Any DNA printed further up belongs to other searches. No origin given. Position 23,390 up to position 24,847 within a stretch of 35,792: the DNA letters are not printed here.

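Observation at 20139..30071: Carrier-protein-dependent tailoring operon plus a membrane pentapeptide-repeat protein, inserted as a cassette inside a defence island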

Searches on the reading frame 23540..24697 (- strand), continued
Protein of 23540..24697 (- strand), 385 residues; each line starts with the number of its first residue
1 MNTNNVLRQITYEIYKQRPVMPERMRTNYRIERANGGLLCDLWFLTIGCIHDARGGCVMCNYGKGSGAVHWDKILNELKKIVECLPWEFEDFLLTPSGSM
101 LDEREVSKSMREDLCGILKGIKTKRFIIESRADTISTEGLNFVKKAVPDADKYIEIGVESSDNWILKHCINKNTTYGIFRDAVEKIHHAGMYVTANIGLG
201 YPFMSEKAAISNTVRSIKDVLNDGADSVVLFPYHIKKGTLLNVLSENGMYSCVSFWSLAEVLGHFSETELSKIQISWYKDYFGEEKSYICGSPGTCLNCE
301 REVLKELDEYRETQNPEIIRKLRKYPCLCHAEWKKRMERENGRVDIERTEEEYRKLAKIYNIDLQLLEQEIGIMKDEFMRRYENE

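Call 52: find_encoding_contigs(protein=P0047, flank=10000, max_places=3)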
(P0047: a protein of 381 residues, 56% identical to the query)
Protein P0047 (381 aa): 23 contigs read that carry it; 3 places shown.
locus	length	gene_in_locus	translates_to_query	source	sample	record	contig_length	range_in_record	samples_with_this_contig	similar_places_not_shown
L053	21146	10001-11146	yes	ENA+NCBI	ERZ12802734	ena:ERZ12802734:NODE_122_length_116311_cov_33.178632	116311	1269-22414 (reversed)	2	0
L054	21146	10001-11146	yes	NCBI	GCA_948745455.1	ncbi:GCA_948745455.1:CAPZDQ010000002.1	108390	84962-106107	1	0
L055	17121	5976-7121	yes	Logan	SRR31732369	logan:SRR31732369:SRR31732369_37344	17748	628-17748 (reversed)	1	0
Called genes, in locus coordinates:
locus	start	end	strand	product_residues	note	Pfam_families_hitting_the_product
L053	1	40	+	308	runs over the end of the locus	PF01547:SBP_bac_1, PF13416:SBP_bac_8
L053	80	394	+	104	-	-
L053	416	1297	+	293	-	PF00528:BPD_transp_1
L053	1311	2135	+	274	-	PF00528:BPD_transp_1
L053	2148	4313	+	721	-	PF16875:Glyco_hydro_36N, PF02065:Melibiase, PF16874:Glyco_hydro_36C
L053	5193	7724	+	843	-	PF13576:Pentapeptide_3 (faint), PF13599:Pentapeptide_4, PF23894:LD_SV2 (faint), PF00805:Pentapeptide (weak), PF13599:Pentapeptide_4, PF00805:Pentapeptide (weak), PF13599:Pentapeptide_4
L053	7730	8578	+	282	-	-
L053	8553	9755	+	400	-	PF00278:Orn_DAP_Arg_deC, PF01168:Ala_racemase_N, PF02784:Orn_Arg_deC_N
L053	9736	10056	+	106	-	PF00550:PP-binding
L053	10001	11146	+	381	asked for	PF04055:Radical_SAM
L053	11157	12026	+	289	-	PF02540:NAD_synthase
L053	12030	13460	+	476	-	PF00501:AMP-binding, PF13193:AMP-binding_C (weak)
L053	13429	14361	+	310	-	-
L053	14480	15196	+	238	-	PF00072:Response_reg, PF04397:LytTR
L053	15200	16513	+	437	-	PF02518:HATPase_c (weak), PF14501:HATPase_c_5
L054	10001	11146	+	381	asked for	PF04055:Radical_SAM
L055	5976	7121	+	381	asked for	PF04055:Radical_SAM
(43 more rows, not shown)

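Call 53: search_dna_similar(query=window:23540-24697:-, collection=phages, mode=protein, max_rows=25)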
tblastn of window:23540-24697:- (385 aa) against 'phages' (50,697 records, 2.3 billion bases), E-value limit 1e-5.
No match.

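Call 54: search_dna_similar(query=window:23540-24697:-, collection=plasmids, mode=protein, max_rows=20)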
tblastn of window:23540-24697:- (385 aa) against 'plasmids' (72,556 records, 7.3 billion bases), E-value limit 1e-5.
Records with a match: 11; places in all: 11; records where one place covers at least 80% of the query: 0.
Best place of each record, by identity: <60% 11.
By first word of the organism name: Bacillus 6; Clostridium 3; Streptomyces 2.
By predicted mobility (MOB-suite, as given by PLSDB): non-mobilizable 6; conjugative 5.
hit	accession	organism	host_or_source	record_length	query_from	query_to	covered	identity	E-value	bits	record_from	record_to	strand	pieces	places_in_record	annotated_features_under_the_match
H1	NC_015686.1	Clostridium acetobutylicum DSM 1731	-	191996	55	344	75%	26.3%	7e-19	96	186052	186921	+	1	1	radical SAM protein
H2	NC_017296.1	Clostridium acetobutylicum EA 2018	-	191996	55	344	75%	26.3%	7e-19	96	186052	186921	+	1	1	radical SAM protein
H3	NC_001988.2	Clostridium acetobutylicum ATCC 824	-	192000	55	344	75%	26.3%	7e-19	96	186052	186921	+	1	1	radical SAM protein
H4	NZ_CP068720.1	Bacillus cereus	Angelica sinensis Dlies,single cell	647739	48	337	75%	24.7%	1e-10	71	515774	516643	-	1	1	radical SAM protein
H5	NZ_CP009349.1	Bacillus thuringiensis HD1002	Sewage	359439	48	337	75%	24.7%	1e-10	71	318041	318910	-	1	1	radical SAM protein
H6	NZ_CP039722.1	Bacillus thuringiensis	whole organism,soil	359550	48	337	75%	24.7%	1e-10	71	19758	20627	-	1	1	radical SAM protein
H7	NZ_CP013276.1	Bacillus thuringiensis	Vectobac,bacterial clone,Commercial ...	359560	48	337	75%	24.7%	1e-10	71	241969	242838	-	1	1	radical SAM protein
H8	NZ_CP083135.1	Bacillus thuringiensis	whole organism,Biopesticide Solbac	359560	48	337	75%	24.7%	1e-10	71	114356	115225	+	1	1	radical SAM protein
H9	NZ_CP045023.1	Bacillus thuringiensis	whole organism,soil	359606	48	337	75%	24.7%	1e-10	71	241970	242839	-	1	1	radical SAM protein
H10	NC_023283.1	Streptomyces sp. FR1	-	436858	57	340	74%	20.5%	1e-9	68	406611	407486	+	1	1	radical SAM protein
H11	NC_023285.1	Streptomyces sp. F8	-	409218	57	315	67%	19.9%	4e-9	66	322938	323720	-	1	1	radical SAM protein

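Call 55: find_related_loci(query=A1, collection=viral_contigs, flank=10000)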
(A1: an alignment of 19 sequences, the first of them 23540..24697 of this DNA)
Query A1 (385 aa) in viral_contigs; peptide patterns used: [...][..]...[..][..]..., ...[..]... (x = any residue, [..] = any of these).
15 stretches matched a pattern; 1 encode a relative of the query (tblastn E <= 1e-3); 1 distinct loci.
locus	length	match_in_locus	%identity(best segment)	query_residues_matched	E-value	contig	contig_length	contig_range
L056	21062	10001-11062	34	2-356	3e-68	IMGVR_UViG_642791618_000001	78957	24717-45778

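Call 56: search_protein_families(library=phrogs, proteins=[L051:4916-5902:-, L051:3552-4619:-, L051:7905-9617:+, L051:13177-13932:+, L051:13968-14492:+, L051:18982-19731:+, L051:5926-6555:-, L051:12698-12991:+, L051:10001-11158:+, L051:11155-12039:+], max_evalue=0.001)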
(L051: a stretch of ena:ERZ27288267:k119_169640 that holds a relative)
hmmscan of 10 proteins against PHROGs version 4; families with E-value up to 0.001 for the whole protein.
L051:4916-5902:- (328 aa): 1 family
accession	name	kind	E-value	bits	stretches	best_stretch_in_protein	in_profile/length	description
phrog_351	-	transcription regulation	1e-05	25.3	1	110-197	667-746/928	RNA polymerase sigma factor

L051:3552-4619:- (355 aa): 28 families (the best 25 are shown)
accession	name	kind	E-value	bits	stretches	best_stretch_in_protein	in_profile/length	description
phrog_1035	-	DNA, RNA and nucleotide metabolism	1.1e-15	59.2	1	3-75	135-215/271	endonuclease VII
phrog_2118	-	DNA, RNA and nucleotide metabolism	5.2e-15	56.8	1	6-76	158-227/301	HNH endonuclease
phrog_6050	-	DNA, RNA and nucleotide metabolism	1.8e-14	54.4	1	18-74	305-361/402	HNH endonuclease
phrog_2214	-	DNA, RNA and nucleotide metabolism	3.1e-13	50.6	1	7-97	176-264/429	HNH endonuclease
phrog_16726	-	DNA, RNA and nucleotide metabolism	3.4e-12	47.7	1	14-76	83-146/308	HNH endonuclease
phrog_1271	-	DNA, RNA and nucleotide metabolism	8.4e-11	42.8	1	8-72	249-317/361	HNH endonuclease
phrog_7785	-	DNA, RNA and nucleotide metabolism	1.7e-10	42.1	1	10-74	56-115/147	HNH endonuclease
phrog_5718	-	DNA, RNA and nucleotide metabolism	3.4e-10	40.5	1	4-75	108-178/394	HNH endonuclease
phrog_144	-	DNA, RNA and nucleotide metabolism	7.4e-10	39.7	1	17-72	77-134/175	HNH endonuclease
phrog_589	-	DNA, RNA and nucleotide metabolism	1.3e-09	39.1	1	17-71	84-139/179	HNH endonuclease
phrog_8660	-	DNA, RNA and nucleotide metabolism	2e-09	38.9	1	12-72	112-178/196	HNH endonuclease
phrog_338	-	DNA, RNA and nucleotide metabolism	2.4e-09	38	1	17-76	202-265/340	HNH endonuclease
phrog_333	-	DNA, RNA and nucleotide metabolism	2.5e-09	38.4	1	10-73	18-81/138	HNH endonuclease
phrog_22283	-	unknown function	6.1e-09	37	1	25-73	23-71/135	-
phrog_9645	-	DNA, RNA and nucleotide metabolism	5.8e-08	33.6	1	20-91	16-90/168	HNH endonuclease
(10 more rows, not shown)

L051:7905-9617:+ (570 aa): 3 families
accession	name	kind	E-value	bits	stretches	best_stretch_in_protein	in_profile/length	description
phrog_1156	-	DNA, RNA and nucleotide metabolism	1.1e-10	41.8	1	164-382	482-685/855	DNA primase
phrog_1829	-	DNA, RNA and nucleotide metabolism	2.3e-05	23.8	1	224-388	488-632/772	DNA primase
phrog_6088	-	DNA, RNA and nucleotide metabolism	0.00052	19.6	0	245-383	506-633/772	DNA primase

L051:13177-13932:+ (251 aa): 0 families

L051:13968-14492:+ (174 aa): 2 families
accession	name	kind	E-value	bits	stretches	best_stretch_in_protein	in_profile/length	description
phrog_26861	-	unknown function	9.9e-13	48.9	1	85-172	135-233/242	-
phrog_44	-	DNA, RNA and nucleotide metabolism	4.4e-08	34.2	1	88-173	91-189/271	single strand DNA binding protein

L051:18982-19731:+ (249 aa): 1 family
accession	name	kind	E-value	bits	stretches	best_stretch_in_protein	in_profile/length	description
phrog_1936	-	moron, auxiliary metabolic gene and host takeover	0.00013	22.9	0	54-112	27-88/188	MazF-like growth inhibitor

L051:5926-6555:- (209 aa): 1 family
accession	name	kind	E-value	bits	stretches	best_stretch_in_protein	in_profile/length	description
phrog_420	-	unknown function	1.9e-06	28.6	1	10-180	14-187/267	unknown function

L051:12698-12991:+ (97 aa): 0 families

L051:10001-11158:+ (385 aa): 0 families

L051:11155-12039:+ (294 aa): 2 families
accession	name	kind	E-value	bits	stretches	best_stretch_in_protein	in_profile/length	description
phrog_11189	-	other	8e-25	88.8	1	6-208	4-211/256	NAD synthetase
phrog_36784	-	other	1.4e-08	34.6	1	28-180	309-472/594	NAD synthetase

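Call 63: search_protein_families(library=pfam, proteins=[L048:11075-11965:+, L035:4535-5425:+, L027:11141-11992:+, L048:4357-6600:+, L048:6646-8334:+, L048:15371-16300:+, L035:768-1799:+, L035:8314-9744:+, L027:15279-16160:+, L027:16530-18026:+], max_evalue=0.01)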
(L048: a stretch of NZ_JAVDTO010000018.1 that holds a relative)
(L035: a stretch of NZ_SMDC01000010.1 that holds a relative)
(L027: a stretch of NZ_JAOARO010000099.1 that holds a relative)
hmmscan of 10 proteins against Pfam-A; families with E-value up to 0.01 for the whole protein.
L048:11075-11965:+ (296 aa): 0 families

L035:4535-5425:+ (296 aa): 0 families

L027:11141-11992:+ (283 aa): 0 families

L048:4357-6600:+ (747 aa): 26 families (the best 25 are shown)
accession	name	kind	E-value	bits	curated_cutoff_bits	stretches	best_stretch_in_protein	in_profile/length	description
PF00005.33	ABC_tran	-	1.5e-22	81.1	25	2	460-662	1-136/137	ABC transporter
PF13191.12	AAA_16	-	2.9e-11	44.6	32.6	2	474-504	28-60/167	AAA ATPase domain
PF13304.12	AAA_21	-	3.9e-09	37.4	27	0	348-390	260-302/304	AAA domain, putative AbiEii toxin, Type IV TA system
PF20703.3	nSTAND1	-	2.9e-08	34.2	27.1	1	18-81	28-87/379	Novel STAND NTPase 1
PF13555.12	AAA_29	-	1.1e-07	31.9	27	1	16-52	15-53/61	P-loop containing region of AAA domain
PF02463.25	SMC_N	-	1.2e-07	31.8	40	0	285-400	135-211/220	RecF/RecN/SMC N terminal domain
PF13401.12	AAA_22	-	2e-06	28.6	27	1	474-528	9-55/130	AAA domain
PF13671.12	AAA_33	-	4.9e-06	27.3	27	0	475-502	4-30/143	AAA domain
PF03193.22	RsgA_GTPase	-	7.8e-06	26.3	30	0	449-493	86-129/174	RsgA GTPase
PF01443.25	Viral_helicase1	-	9.9e-06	26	21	1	475-498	3-30/228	Viral superfamily 1 RNA helicase core domain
PF13238.12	AAA_18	-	6.7e-05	23.8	29.4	0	474-494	2-22/128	AAA domain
PF17755.6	UvrA_DNA-bind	-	0.00012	22.7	23.2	1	149-235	5-99/110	UvrA DNA-binding domain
PF13479.12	AAA_24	-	0.00031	21.1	27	0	474-527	6-55/195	AAA domain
PF00684.25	DnaJ_CXXCXGXG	-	0.00044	20.9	32.7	0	545-575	17-50/65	DnaJ central domain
PF25201.1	nSTAND6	-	0.00049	20.6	27.7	0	474-495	22-43/148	Novel STAND NTPase 6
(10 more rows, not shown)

L048:6646-8334:+ (562 aa): 0 families

L048:15371-16300:+ (309 aa): 1 family
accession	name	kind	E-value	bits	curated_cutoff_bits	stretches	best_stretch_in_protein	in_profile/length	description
PF08541.16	ACP_syn_III_C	-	6.3e-14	52.3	26.6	1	219-308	1-89/90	3-Oxoacyl-[acyl-carrier-protein (ACP)] synthase III C terminal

L035:768-1799:+ (343 aa): 0 families

L035:8314-9744:+ (476 aa): 1 family
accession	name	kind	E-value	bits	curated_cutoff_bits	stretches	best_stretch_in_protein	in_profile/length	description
PF08541.16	ACP_syn_III_C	-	7e-14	52.2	26.6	1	386-475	1-89/90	3-Oxoacyl-[acyl-carrier-protein (ACP)] synthase III C terminal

L027:15279-16160:+ (293 aa): 2 families
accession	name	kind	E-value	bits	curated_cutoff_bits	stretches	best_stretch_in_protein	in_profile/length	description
PF08541.16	ACP_syn_III_C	-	1.2e-10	41.8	26.6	1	203-292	1-89/90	3-Oxoacyl-[acyl-carrier-protein (ACP)] synthase III C terminal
PF08545.16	ACP_syn_III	-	2e-06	28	24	1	101-169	7-78/80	3-Oxoacyl-[acyl-carrier-protein (ACP)] synthase III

L027:16530-18026:+ (498 aa): 5 families
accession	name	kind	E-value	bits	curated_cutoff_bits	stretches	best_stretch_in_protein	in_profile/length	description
PF07685.20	GATase_3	-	1.4e-57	194.9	27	1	250-441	2-195/196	CobB/CobQ-like glutamine amidotransferase domain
PF01656.29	CbiA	-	1.2e-19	70.9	25.4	1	4-226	1-112/125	CobQ/CobB/MinD/ParA nucleotide binding domain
PF13500.12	AAA_26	-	6.2e-15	56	27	1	3-227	2-192/198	AAA domain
PF01174.25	SNO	-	0.00044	20.6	27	1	276-360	23-99/188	SNO glutamine amidotransferase family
PF00117.34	GATase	-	0.00067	19.8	22.8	1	284-360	40-92/190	Glutamine amidotransferase class-I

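Call 65: search_solved_structures(query=L048:4357-6600:+, max_evalue=1e-30)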
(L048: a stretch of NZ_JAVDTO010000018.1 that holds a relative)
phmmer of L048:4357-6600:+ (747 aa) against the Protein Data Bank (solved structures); distinct sequences matched with E-value up to 1e-30: 11.
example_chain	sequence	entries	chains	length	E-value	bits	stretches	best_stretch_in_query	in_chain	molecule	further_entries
9gxk_A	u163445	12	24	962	8.3e-191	639.2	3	482-742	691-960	UvrABC system protein A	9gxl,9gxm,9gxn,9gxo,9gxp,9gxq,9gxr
9gxu_A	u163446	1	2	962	5.7e-190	636.4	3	482-742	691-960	UvrABC system protein A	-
9gxw_A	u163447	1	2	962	6e-190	636.3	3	482-742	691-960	UvrABC system protein A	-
2r6f_A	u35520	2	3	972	6.9e-186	622.9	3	492-740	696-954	Excinuclease ABC subunit A | Excinuclease ABC, A subunit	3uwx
3pih_A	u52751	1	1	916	2.1e-185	621.3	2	113-740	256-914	UvrABC system protein A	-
7sh1_A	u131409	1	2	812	2e-175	588.3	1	124-743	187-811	Excinuclease ABC subunit UvrA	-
3zqj_A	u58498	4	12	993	2.7e-174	584.5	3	495-743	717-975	UVRABC SYSTEM PROTEIN A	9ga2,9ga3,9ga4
9ga5_A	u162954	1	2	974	9.2e-174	582.8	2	121-741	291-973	UvrABC system protein A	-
6n9l_A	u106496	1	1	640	9.9e-168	562.9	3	493-740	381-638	UvrABC system protein A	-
3ux8_A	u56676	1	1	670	4.1e-166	557.5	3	491-740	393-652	Excinuclease ABC, A subunit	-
2vf7_A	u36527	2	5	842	7.6e-153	513.7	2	4-491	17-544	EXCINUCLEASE ABC, SUBUNIT A. | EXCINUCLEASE ABC SUBUNIT A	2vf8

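Call 72: find_encoding_contigs(protein=P0002, flank=10000, max_places=3)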
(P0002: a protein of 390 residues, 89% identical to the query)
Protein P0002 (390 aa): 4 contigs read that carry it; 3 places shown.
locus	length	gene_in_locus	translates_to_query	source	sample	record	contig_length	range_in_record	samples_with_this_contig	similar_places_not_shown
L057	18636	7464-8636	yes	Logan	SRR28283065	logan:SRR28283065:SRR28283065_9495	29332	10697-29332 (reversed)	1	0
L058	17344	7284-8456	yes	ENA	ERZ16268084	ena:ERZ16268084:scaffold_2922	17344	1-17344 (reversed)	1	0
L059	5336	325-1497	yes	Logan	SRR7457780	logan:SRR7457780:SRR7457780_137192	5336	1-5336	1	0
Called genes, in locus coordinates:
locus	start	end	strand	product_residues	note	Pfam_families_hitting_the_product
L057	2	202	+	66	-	?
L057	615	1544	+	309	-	PF11185:DUF2971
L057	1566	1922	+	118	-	PF20712:CyanoTRADDas_TM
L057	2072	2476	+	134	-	-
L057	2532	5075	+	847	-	PF23894:LD_SV2 (faint), PF13576:Pentapeptide_3 (weak), PF13599:Pentapeptide_4, PF00805:Pentapeptide (weak)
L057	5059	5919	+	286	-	-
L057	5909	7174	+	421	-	PF00278:Orn_DAP_Arg_deC, PF01168:Ala_racemase_N, PF02784:Orn_Arg_deC_N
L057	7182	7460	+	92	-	-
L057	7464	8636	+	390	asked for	PF04055:Radical_SAM (weak)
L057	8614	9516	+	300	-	PF02540:NAD_synthase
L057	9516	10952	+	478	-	PF00501:AMP-binding, PF13193:AMP-binding_C (weak)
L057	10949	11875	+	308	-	-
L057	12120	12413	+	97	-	PF05402:PqqD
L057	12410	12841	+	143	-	-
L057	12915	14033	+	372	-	PF04055:Radical_SAM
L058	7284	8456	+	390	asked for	PF04055:Radical_SAM (weak)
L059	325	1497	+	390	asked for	PF04055:Radical_SAM (weak)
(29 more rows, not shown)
